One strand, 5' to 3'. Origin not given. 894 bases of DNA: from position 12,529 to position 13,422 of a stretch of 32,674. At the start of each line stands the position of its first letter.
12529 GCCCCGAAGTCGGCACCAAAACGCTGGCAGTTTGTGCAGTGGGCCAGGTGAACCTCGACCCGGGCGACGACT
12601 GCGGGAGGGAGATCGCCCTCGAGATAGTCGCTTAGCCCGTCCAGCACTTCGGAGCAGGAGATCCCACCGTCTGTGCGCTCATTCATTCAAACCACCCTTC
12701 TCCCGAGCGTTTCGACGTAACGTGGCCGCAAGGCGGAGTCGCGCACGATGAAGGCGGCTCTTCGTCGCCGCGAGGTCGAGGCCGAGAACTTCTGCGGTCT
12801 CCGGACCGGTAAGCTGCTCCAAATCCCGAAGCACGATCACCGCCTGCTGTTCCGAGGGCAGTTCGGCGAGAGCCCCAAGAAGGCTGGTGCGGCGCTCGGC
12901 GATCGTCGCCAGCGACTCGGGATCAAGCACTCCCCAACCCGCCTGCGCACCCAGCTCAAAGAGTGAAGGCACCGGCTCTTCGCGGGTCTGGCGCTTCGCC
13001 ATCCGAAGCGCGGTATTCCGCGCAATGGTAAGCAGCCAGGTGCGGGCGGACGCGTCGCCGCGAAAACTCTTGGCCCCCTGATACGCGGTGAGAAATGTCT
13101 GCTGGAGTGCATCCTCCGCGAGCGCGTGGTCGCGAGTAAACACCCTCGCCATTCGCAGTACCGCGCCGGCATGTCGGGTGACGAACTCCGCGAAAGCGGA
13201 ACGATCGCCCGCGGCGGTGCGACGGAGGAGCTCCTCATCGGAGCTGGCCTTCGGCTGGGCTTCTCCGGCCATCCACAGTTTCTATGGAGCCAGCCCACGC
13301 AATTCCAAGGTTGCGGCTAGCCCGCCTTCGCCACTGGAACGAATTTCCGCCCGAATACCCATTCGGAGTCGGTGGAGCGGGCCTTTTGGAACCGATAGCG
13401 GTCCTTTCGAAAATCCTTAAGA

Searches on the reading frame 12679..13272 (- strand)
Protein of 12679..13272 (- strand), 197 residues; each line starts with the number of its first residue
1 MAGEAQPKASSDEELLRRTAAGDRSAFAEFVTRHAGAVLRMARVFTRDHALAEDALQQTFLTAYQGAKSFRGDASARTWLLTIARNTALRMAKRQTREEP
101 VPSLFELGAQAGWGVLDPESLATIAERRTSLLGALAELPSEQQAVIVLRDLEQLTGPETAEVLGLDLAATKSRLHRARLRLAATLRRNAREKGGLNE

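Call 23: search_protein_families(library=pfam, proteins=[window:12679-13272:-], max_evalue=0.001)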
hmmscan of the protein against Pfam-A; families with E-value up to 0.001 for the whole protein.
window:12679-13272:- (197 aa): 3 families
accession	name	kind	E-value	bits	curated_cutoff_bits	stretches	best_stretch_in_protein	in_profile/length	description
PF04542.20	Sigma70_r2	-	2e-16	60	24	1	30-97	1-70/71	Sigma-70 region 2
PF08281.18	Sigma70_r4_2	-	3e-14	52.8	25.7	1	130-181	3-54/54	Sigma-70, region 4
PF04545.22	Sigma70_r4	-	1.1e-08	34.9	24.1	1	134-181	1-48/50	Sigma-70, region 4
